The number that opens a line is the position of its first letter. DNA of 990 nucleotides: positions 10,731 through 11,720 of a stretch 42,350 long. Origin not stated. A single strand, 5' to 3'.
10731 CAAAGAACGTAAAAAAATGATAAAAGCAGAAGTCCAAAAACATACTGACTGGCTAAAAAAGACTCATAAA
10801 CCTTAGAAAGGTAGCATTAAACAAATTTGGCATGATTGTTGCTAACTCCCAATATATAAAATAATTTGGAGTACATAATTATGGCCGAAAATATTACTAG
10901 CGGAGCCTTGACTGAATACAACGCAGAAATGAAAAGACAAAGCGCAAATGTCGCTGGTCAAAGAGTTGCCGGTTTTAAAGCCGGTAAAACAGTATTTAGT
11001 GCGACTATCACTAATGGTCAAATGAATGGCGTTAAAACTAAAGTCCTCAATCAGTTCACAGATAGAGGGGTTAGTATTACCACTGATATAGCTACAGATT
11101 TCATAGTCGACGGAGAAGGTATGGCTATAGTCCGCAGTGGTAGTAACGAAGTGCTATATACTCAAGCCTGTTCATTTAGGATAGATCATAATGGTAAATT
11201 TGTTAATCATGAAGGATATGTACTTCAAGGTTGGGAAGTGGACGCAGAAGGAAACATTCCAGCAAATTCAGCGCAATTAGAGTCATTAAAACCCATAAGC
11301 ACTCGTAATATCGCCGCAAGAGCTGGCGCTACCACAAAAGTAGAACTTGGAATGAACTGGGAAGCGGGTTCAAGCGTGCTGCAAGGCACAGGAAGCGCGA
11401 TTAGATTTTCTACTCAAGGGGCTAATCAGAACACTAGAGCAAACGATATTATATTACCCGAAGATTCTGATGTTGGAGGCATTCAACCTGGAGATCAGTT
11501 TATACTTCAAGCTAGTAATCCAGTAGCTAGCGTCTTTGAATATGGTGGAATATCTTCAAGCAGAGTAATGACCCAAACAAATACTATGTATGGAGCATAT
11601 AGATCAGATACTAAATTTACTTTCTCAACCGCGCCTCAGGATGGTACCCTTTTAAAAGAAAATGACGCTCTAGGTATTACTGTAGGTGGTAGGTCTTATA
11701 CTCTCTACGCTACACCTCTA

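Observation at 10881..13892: About 1000-aa flagellar hook protein whose insertion is built from repeated ~100-aa modules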

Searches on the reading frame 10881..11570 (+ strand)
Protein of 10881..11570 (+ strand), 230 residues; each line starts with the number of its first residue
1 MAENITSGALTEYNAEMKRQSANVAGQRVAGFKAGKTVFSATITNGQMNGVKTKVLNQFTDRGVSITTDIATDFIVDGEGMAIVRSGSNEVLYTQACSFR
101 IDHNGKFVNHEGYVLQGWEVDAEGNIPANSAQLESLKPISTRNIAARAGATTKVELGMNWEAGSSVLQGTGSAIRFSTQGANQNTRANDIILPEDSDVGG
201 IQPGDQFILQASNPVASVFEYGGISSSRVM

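Call 74: search_solved_structures(query=window:10881-11570:+, max_evalue=1, show_alignments=4)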
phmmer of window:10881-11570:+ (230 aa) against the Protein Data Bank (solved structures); distinct sequences matched with E-value up to 1: 10.
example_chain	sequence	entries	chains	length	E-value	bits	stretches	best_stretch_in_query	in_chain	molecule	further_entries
5jxl_A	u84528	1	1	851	2.8e-06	30.6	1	53-172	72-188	flagellar hook protein FlgE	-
6jzt_A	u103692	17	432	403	7e-06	29.3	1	22-166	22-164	Flagellar hook protein FlgE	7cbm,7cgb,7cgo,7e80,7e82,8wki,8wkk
3a69_A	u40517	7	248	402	7.3e-06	29.2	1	22-166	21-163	Flagellar hook protein flgE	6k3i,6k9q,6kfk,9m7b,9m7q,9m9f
5az4_A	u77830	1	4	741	0.00036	23.7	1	72-172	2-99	Flagellar hook subunit protein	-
9wwj_L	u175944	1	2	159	0.0063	19.6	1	72-127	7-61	Flagellar hook protein FlgE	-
6jf2_A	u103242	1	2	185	0.037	17.1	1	49-133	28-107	Flagellar basal-body rod protein FlgG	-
5wrh_A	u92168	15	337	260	0.061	16.4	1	49-133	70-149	Flagellar basal-body rod protein FlgG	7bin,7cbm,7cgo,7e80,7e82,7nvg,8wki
6jzr_A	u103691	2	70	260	0.082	16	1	50-133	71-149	Flagellar basal-body rod protein FlgG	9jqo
8z5s_m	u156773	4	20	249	0.25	14.4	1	59-134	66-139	Flagellar basal-body rod protein FlgF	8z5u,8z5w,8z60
9yee_Ca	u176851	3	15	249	0.3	14.1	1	17-151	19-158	Flagellar basal-body rod protein FlgF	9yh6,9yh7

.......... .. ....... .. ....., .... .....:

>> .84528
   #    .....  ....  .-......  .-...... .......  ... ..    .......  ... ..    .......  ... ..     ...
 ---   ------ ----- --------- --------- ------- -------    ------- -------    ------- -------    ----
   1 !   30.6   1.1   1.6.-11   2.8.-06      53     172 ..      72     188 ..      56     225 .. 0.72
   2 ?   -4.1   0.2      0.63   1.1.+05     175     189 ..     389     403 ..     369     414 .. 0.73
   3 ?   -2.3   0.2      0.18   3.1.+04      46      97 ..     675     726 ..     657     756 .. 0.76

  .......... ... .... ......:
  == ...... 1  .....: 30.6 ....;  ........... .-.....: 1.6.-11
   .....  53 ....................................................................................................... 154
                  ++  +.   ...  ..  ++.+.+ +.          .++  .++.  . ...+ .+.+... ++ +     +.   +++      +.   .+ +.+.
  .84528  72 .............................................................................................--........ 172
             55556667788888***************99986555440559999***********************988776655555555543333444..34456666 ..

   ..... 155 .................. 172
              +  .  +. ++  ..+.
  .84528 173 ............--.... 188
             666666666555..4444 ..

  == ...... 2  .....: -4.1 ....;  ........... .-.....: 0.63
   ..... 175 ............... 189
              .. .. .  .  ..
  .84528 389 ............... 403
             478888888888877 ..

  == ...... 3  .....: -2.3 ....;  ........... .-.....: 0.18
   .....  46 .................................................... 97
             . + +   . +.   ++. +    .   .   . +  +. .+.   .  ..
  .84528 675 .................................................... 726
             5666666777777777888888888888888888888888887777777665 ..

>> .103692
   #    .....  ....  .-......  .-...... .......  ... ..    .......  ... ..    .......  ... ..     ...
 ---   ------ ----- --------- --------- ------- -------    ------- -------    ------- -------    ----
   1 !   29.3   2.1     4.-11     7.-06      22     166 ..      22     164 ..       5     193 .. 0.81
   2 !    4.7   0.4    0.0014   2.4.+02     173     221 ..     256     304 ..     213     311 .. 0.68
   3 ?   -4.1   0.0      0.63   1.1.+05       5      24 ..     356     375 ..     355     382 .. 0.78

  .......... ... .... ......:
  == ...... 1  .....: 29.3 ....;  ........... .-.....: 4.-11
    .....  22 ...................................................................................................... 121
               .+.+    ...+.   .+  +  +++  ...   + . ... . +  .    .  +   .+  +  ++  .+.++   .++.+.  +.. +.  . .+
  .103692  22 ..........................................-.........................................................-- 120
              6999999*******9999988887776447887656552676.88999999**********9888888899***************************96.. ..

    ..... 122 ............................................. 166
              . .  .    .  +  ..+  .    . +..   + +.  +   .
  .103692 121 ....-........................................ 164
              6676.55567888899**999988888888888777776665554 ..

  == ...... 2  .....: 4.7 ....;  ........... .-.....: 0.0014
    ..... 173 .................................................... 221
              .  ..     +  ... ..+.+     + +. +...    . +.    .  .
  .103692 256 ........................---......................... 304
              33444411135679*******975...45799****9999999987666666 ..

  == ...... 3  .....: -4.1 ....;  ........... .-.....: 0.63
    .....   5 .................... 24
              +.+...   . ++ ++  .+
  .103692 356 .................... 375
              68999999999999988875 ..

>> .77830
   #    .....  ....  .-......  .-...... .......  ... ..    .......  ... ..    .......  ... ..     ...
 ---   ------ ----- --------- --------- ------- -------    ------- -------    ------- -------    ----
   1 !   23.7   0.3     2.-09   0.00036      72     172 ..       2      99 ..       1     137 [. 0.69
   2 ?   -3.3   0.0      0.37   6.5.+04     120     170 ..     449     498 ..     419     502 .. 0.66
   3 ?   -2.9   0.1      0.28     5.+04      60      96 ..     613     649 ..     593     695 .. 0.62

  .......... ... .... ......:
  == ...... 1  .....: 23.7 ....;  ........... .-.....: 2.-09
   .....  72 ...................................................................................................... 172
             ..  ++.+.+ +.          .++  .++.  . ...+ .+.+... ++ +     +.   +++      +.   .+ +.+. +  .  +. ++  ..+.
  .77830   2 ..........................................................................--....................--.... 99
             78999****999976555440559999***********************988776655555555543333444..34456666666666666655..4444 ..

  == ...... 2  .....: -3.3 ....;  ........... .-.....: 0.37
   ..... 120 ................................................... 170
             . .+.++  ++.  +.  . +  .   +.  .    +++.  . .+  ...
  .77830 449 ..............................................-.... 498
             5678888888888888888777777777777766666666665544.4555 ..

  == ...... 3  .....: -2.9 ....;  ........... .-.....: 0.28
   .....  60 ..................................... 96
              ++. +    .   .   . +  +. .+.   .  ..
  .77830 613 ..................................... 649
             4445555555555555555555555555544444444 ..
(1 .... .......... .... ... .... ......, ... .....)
